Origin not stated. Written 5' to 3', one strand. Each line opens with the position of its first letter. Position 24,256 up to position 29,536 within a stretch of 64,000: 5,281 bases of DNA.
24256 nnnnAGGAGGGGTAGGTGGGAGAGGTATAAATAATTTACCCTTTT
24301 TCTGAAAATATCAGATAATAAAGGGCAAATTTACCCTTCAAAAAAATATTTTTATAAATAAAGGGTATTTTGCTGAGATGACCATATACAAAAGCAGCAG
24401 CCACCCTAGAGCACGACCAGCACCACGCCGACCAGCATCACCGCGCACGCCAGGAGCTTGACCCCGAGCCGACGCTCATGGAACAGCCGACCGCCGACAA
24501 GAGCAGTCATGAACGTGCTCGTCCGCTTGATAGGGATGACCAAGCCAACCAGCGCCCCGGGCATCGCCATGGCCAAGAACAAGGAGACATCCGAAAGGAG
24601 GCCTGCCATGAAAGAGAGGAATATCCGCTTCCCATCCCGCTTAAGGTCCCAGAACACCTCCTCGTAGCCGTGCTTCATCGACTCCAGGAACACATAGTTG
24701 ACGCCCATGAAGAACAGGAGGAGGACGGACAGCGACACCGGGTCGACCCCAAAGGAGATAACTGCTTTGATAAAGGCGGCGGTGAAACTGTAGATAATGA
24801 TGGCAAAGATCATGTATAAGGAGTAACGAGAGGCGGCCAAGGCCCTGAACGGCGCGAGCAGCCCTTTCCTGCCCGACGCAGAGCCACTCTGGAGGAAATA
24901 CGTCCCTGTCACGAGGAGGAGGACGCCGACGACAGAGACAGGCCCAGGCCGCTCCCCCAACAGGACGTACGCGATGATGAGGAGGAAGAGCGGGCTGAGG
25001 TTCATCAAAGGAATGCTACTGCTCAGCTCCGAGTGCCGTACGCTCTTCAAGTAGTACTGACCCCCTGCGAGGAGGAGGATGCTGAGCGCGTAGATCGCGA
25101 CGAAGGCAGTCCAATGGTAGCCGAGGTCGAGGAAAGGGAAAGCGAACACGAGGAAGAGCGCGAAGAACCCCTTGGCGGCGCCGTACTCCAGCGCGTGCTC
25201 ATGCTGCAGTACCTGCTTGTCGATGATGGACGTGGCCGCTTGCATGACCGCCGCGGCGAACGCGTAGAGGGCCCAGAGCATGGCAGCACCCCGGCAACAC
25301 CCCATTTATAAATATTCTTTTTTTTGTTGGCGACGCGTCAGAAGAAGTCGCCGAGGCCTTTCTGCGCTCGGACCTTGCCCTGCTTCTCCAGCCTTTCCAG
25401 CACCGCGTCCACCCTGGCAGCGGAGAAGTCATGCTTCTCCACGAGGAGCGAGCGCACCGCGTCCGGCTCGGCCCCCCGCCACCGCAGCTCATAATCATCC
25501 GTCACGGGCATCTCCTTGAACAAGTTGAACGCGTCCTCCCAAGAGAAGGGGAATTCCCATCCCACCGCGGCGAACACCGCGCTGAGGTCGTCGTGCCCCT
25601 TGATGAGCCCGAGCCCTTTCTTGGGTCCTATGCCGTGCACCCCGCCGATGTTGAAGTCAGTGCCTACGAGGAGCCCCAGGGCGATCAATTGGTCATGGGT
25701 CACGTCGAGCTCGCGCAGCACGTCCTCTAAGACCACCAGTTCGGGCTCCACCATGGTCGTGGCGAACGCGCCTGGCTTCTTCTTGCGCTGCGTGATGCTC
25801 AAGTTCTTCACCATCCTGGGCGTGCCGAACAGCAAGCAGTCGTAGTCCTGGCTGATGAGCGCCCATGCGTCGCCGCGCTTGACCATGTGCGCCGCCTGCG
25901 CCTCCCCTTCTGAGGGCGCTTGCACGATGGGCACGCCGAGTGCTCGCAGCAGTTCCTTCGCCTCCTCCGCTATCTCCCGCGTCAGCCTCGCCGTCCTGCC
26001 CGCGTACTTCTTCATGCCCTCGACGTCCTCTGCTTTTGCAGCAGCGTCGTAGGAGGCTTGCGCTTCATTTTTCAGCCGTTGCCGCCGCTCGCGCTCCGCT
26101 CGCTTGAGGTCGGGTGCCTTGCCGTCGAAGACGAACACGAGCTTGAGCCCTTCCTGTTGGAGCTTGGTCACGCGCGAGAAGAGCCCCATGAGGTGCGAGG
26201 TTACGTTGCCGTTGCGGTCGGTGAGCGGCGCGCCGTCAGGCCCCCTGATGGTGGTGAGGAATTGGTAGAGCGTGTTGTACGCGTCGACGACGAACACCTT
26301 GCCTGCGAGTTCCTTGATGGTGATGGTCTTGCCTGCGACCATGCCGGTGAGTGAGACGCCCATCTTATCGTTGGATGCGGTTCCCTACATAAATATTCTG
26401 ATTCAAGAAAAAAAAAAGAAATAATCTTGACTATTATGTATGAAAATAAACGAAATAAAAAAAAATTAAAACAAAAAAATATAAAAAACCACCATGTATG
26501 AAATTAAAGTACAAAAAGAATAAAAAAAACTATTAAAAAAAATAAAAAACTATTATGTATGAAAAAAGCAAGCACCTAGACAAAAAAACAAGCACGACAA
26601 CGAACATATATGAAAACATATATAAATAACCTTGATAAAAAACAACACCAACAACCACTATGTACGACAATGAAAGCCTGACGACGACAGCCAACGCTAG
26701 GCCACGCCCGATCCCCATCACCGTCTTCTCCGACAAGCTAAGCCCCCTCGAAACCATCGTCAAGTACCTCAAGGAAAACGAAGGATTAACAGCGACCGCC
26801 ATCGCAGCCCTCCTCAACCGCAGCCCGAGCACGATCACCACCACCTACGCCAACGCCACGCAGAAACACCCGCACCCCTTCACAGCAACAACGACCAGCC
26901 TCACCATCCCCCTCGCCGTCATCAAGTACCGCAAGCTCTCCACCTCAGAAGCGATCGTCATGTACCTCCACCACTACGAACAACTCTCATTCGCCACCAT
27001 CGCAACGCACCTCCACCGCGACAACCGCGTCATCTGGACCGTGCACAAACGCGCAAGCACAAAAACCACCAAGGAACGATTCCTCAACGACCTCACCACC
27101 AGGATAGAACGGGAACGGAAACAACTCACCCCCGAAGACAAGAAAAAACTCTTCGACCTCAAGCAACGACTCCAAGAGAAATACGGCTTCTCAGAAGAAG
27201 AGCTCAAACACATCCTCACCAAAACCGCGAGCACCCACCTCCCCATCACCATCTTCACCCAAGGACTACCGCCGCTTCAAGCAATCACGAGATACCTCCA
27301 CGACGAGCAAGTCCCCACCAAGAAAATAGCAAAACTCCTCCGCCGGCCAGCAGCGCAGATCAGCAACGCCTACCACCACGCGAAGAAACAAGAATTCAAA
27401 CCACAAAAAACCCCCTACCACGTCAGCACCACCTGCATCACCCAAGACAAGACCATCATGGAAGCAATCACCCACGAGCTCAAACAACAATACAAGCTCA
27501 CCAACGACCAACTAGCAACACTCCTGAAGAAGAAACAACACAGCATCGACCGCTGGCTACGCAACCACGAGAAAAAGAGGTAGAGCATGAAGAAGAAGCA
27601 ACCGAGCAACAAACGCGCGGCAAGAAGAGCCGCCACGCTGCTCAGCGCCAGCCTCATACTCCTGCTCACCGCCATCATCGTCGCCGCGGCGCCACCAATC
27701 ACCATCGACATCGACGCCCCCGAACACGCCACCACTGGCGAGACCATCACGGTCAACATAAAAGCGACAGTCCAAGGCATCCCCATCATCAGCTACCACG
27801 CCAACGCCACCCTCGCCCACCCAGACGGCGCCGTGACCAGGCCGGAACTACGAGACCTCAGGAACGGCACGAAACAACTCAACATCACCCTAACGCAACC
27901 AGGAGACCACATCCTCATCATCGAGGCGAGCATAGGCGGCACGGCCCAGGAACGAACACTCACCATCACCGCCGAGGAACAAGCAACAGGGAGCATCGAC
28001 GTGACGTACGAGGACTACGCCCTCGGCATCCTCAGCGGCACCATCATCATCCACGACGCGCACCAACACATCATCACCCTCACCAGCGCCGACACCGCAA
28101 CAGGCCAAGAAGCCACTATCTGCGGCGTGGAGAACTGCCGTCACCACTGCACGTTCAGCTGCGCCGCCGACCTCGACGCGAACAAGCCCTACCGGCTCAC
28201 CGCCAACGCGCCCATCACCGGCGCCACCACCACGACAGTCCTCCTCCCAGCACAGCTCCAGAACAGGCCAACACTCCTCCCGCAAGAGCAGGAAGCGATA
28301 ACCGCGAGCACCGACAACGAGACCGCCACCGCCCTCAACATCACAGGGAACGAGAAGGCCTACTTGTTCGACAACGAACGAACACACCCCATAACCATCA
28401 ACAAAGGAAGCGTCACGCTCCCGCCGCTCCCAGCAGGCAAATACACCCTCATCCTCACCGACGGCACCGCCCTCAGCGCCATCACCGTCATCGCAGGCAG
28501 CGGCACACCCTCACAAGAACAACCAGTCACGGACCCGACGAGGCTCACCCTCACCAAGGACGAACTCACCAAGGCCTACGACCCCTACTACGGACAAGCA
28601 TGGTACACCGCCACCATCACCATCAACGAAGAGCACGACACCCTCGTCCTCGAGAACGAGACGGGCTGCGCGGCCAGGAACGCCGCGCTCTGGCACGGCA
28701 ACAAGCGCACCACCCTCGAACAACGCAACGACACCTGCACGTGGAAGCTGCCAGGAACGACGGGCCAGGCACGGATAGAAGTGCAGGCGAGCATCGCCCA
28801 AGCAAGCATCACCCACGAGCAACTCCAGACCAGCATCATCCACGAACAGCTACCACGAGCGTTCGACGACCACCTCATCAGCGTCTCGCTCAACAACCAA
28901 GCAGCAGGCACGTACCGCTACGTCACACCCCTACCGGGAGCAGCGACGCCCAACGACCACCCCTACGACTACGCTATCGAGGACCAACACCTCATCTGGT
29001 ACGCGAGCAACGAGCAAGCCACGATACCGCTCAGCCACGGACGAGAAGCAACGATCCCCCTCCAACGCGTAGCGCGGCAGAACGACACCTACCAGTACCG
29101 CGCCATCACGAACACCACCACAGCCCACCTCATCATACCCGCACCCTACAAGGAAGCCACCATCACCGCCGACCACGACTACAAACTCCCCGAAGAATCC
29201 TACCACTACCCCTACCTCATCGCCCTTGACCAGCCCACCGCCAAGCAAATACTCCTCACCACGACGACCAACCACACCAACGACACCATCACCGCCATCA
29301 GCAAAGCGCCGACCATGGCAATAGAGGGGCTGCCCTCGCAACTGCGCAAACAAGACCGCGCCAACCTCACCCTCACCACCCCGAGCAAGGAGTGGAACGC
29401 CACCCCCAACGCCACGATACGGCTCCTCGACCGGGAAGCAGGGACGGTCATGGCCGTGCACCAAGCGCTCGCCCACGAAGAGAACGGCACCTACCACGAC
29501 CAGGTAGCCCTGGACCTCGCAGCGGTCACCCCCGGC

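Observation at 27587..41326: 4,579-aa sequon-saturated mosaic surface protein without a recognisable C-terminal anchor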

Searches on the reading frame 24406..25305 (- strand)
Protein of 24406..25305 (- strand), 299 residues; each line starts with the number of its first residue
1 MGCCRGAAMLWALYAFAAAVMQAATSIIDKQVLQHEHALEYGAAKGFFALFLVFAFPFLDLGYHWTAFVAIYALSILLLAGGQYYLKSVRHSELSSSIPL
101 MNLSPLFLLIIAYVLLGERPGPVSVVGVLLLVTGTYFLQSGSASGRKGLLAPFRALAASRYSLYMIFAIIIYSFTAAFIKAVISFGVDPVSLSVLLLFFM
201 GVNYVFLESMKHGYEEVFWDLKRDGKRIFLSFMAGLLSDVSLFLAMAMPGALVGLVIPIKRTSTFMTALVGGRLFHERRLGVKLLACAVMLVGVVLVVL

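Call 9: search_protein_families(library=pfam, proteins=[window:24406-25305:-], max_evalue=0.001)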
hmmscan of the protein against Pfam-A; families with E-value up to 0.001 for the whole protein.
window:24406-25305:- (299 aa): 1 family
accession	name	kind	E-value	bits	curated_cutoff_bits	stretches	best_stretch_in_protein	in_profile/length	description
PF00892.27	EamA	-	2e-15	57.7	28.2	1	10-138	2-133/135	EamA-like transporter family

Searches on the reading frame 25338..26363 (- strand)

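Call 9: search_protein_families(library=pfam, proteins=[window:25338-26363:-], max_evalue=0.001)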
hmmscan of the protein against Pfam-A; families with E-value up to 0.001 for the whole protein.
window:25338-26363:- (341 aa): 2 families
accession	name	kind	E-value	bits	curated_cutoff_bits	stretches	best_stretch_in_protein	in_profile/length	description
PF00867.23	XPG_I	-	1.3e-26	93.3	24.9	1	143-236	1-89/89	XPG I-region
PF00752.23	XPG_N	-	1.8e-17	64.1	22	1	12-100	17-100/101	XPG N-terminal domain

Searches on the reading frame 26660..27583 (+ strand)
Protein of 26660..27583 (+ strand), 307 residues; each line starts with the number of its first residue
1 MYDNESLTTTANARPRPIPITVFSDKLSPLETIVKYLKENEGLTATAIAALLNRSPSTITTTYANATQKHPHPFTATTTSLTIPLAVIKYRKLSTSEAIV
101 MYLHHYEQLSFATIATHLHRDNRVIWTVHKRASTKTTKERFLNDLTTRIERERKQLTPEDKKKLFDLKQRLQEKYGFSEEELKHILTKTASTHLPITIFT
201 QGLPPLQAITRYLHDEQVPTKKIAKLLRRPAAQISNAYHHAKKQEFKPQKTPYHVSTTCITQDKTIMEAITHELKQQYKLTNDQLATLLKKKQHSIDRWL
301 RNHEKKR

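Call 9: search_protein_families(library=pfam, proteins=[window:26660-27583:+], max_evalue=0.001)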
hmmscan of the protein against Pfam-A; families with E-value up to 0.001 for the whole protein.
window:26660-27583:+ (307 aa): 8 families
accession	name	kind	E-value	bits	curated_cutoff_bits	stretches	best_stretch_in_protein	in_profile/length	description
PF13384.12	HTH_23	-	1.4e-10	41.1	24.6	0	33-61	10-36/50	Homeodomain-like domain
PF13936.12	HTH_38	-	1.7e-10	40.9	27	0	40-60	18-38/44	Helix-turn-helix domain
PF08281.18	Sigma70_r4_2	-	9.5e-09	35.2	25.7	0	92-122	10-40/54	Sigma-70, region 4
PF12840.13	HTH_20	-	1.8e-05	25.1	27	0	33-59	9-35/51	Helix-turn-helix domain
PF20432.4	Xre-like-HTH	-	3.4e-05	24.5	25.8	0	38-60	19-41/63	Antitoxin Xre-like helix-turn-helix domain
PF08279.18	HTH_11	-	6.6e-05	23.1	25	0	30-59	2-32/55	HTH domain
PF02603.21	Hpr_kinase_N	-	0.00068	20.1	24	0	177-220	64-107/125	HPr Serine kinase N terminus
PF13560.12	HTH_31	-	0.00097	19.8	27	0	37-61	9-33/64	Helix-turn-helix domain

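Call 75: search_protein_families(library=ncbifam, proteins=[window:26660-27583:+], max_evalue=0.05)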
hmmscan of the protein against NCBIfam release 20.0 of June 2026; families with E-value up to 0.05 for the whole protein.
window:26660-27583:+ (307 aa): 7 families
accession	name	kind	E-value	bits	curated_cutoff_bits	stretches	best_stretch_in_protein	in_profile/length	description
TIGR02984.1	Sig-70_plancto1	subfamily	0.00059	19.5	183.75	0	92-132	140-180/189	RNA polymerase sigma-70 factor, Planctomycetaceae-specific subfamily 1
TIGR02937.1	sigma70-ECF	superfamily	0.00062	19.4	42.9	0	25-69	116-160/165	sigma-70 family RNA polymerase sigma factor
NF058625.1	sigma_PG0214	equivalog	0.00073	19.3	130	0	91-133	112-154/170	GFO_1088 family ECF-type sigma factor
NF007214.0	PRK09636.1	subfamily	0.00078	18.7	271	0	75-141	99-164/293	RNA polymerase sigma factor SigJ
NF005385.0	PRK06930.1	subfamily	0.00092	18.9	136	0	93-138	115-160/170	positive control sigma-like factor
NF007213.0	PRK09635.1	equivalog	0.024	13.8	317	0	88-147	114-173/290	RNA polymerase sigma factor SigI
NF005809.0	PRK07670.1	equivalog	0.034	13.6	326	0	91-137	201-247/255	FliA/WhiG family RNA polymerase sigma factor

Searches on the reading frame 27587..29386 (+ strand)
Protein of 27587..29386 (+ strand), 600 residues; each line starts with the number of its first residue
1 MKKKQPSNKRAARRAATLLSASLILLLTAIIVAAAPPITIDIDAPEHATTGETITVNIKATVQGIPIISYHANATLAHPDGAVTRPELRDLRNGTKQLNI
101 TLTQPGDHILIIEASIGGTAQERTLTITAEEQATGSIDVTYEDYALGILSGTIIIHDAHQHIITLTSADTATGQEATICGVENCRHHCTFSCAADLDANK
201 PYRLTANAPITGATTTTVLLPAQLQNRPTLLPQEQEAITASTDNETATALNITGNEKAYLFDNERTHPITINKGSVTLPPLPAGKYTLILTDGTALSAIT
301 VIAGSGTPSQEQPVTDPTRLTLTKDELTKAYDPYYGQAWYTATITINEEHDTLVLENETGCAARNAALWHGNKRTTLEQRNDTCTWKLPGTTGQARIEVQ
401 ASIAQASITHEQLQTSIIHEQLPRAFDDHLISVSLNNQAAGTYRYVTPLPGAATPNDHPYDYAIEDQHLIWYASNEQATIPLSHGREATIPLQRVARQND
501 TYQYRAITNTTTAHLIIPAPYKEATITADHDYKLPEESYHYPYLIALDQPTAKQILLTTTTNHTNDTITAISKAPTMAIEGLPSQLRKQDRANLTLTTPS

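Call 4: search_protein_families(library=pfam, proteins=[window:27587-29386:+], max_evalue=0.01)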
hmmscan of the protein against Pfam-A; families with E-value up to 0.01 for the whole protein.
window:27587-29386:+ (600 aa): 0 families

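Call 24: search_protein_families(library=ncbifam, proteins=[window:27587-29386:+], max_evalue=0.1)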
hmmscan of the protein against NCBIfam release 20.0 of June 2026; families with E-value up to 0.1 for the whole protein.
window:27587-29386:+ (600 aa): 0 families
